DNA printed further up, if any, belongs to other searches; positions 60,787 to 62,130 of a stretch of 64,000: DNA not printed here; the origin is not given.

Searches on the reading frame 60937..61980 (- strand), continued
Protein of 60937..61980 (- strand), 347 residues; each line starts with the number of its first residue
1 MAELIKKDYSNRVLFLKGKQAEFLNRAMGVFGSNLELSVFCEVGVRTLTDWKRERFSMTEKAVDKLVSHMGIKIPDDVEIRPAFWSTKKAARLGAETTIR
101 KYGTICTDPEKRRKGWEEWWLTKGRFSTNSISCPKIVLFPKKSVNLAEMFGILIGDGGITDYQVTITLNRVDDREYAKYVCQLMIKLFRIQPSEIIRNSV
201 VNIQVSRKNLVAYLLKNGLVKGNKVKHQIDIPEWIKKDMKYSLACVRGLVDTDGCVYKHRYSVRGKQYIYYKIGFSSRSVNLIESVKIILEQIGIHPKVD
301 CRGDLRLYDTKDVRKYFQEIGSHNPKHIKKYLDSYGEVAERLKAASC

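Call 58: fold_search(model_id=the predicted structure, library=pdb)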
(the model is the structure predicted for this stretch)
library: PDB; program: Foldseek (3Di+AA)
matches with E <= 10: 785; with E <= 0.001: 118
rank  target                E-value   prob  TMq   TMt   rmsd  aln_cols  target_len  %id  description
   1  2dch                  1.5e-11  1.00  0.45  0.74   4.2       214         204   22  Crystal structure of archaeal intron-encoded homing endonuclease I-Tsp061I (released 2006-07-06)
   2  7qsu                  4.9e-10  1.00  0.43  0.41   6.0       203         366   19  Crystal structure of homing endonuclease-associated TliVMA intein (C1A, d333-339) (released 2022-03-30)
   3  7qss                  7.7e-10  1.00  0.44  0.36  12.1       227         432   19  Crystal structure of homing endonuclease-associated TliVMA intein (C1A) (released 2022-03-30)
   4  1p8k_Z                3.7e-08  1.00  0.39  0.51   6.5       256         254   16  The structure and DNA recognition of a bifunctional homing endonuclease and group I intron splicing factor (released 2004-01-20)
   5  3eh8_A                2.3e-07  1.00  0.41  0.53   5.7       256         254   15  Crystal structure of Y2 I-AniI variant (F13Y/S111Y)/DNA complex with calcium (released 2009-01-13)
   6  3uvf_A                2.4e-07  1.00  0.39  0.50   6.6       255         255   16  Expanding LAGALIDADG endonuclease scaffold diversity by rapidly surveying evolutionary sequence space (released 2012-02-29)
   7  1dq3                  6.6e-07  1.00  0.40  0.31   8.3       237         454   19  CRYSTAL STRUCTURE OF AN ARCHAEAL INTEIN-ENCODED HOMING ENDONUCLEASE PI-PFUI (released 2000-07-05)
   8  1mow_G                7.0e-07  1.00  0.39  0.55   9.1       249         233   17  E-DreI (released 2002-11-29)
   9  2ab5_A                1.2e-06  1.00  0.38  0.49   6.7       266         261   12  bI3 LAGLIDADG Maturase (released 2005-08-30)
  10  2cw7                  1.3e-06  1.00  0.35  0.24  21.7       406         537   14  Crystal structure of intein homing endonuclease II (released 2006-04-18)
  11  2vs7_A                1.6e-06  1.00  0.36  0.64   3.8       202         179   20  The crystal structure of I-DmoI in complex with DNA and Ca (released 2008-11-11)
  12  4d6o_G                2.0e-06  1.00  0.38  0.70   3.3       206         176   18  THE CRYSTAL STRUCTURE OF I-DMOI IN COMPLEX WITH ITS TARGET DNA AT 1H INCUBATION IN 5MM MG (STATE 2) (released 2014-12-17)
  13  2vs8_A                2.2e-06  1.00  0.37  0.65   3.9       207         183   19  The crystal structure of I-DmoI in complex with DNA and Mn (released 2008-11-11)
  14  2vs7_G                2.3e-06  1.00  0.37  0.69   3.4       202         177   20  The crystal structure of I-DmoI in complex with DNA and Ca (released 2008-11-11)
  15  2ab5_B                2.9e-06  1.00  0.37  0.48   7.0       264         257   11  bI3 LAGLIDADG Maturase (released 2005-08-30)
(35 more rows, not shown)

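Call 65: list_cluster_members(proteins=[P0001])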
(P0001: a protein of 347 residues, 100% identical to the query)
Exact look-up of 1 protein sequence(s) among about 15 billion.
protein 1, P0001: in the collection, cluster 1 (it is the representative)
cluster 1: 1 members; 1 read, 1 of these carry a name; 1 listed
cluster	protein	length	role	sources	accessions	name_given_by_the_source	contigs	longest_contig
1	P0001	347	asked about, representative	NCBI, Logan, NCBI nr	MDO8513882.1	MAG: LAGLIDADG family homing endonuclease [bacterium] | LAGLIDADG family homing endonuclease [bacterium]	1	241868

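Call 79: find_encoding_contigs(protein=P0113, flank=4000, max_places=8)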
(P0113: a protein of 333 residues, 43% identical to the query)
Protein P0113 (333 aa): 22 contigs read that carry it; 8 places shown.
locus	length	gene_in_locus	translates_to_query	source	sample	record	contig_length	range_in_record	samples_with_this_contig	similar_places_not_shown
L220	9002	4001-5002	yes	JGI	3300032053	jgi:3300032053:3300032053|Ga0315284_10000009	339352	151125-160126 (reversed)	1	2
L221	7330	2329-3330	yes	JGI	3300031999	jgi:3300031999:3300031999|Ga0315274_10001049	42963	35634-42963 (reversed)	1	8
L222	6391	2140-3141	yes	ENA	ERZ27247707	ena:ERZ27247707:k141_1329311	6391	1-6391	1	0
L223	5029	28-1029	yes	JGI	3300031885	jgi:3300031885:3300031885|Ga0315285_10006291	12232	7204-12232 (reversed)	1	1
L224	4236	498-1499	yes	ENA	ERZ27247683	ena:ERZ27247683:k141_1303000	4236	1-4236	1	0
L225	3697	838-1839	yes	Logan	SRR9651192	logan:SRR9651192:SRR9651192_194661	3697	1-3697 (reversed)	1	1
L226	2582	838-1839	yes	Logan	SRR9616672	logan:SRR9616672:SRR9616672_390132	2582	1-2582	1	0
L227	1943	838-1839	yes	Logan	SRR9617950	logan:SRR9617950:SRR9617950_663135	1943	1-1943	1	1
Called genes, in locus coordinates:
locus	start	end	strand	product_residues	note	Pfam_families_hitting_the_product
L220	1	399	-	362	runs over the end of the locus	PF06723:MreB_Mbl (faint), PF11104:PilM_2, PF14450:FtsA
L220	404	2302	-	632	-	PF25788:Ig_Rha78A_N (weak)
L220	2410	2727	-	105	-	-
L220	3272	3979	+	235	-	PF18912:DZR_2, PF00156:Pribosyltran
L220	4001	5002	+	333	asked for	PF14528:LAGLIDADG_3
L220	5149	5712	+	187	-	PF00990:GGDEF, PF24898:GGDEF_GdpP (weak)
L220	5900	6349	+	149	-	-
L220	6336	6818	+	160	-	-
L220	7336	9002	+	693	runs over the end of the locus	PF17191:RecG_wedge, PF01336:tRNA_anti-codon (weak), PF04851:ResIII, PF00270:DEAD, PF22527:DEXQc_Suv3 (weak), PF00271:Helicase_C, PF22590:Cas3-like_C_2 (weak), PF19833:RecG_dom3_C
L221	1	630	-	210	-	?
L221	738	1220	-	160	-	-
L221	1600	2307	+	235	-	PF18912:DZR_2, PF00156:Pribosyltran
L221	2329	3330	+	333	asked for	PF14528:LAGLIDADG_3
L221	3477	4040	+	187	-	PF00990:GGDEF, PF24898:GGDEF_GdpP (weak)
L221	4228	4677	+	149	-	-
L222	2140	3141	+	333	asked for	PF14528:LAGLIDADG_3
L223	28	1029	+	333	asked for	PF14528:LAGLIDADG_3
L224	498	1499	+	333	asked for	PF14528:LAGLIDADG_3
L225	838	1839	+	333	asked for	PF14528:LAGLIDADG_3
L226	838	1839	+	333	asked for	PF14528:LAGLIDADG_3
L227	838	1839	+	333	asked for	PF14528:LAGLIDADG_3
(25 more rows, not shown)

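Call 80: find_encoding_contigs(protein=P0049, flank=4000, max_places=8)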
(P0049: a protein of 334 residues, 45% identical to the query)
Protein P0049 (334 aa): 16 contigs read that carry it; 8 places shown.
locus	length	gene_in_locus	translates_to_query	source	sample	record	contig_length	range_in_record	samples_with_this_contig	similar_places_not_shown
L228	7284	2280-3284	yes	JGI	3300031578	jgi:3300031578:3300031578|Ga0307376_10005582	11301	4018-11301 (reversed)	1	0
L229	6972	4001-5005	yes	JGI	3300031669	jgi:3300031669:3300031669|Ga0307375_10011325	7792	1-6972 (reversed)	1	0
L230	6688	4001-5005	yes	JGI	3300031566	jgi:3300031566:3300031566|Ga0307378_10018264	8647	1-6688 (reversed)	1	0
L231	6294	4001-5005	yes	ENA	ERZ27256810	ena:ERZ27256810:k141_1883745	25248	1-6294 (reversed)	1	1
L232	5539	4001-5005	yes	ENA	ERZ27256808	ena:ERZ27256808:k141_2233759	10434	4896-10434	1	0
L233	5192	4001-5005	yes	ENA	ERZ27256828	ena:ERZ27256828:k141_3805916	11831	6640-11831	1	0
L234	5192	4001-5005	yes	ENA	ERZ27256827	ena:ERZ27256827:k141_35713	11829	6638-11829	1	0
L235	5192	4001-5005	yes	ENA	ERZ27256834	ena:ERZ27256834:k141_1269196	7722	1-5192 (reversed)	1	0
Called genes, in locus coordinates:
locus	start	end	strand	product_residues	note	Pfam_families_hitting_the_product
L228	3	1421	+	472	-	?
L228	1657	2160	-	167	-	-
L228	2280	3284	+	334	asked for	-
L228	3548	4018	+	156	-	-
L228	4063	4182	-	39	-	-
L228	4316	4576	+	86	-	PF00312:Ribosomal_S15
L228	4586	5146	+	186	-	PF01936:NYN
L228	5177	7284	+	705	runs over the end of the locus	PF01138:RNase_PH, PF03725:RNase_PH_C, PF03726:PNPase (weak), PF01138:RNase_PH, PF00013:KH_1, PF00575:S1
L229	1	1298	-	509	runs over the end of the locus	PF01743:PolyA_pol, PF12627:PolyA_pol_RNAbd, PF01966:HD, PF13735:tRNA_NucTran2_2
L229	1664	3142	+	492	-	PF00009:GTP_EFTU, PF00071:Ras, PF01926:MMR_HSR1, PF08477:Roc (weak), PF10662:PduV-EutP (faint), PF22042:EF-G_D2, PF11987:IF-2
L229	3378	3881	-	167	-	-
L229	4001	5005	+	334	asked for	-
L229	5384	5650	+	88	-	-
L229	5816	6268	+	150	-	-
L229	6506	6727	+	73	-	-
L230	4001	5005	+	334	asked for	-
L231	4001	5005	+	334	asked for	-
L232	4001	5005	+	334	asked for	-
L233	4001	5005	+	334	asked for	-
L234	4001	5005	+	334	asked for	-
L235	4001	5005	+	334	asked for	-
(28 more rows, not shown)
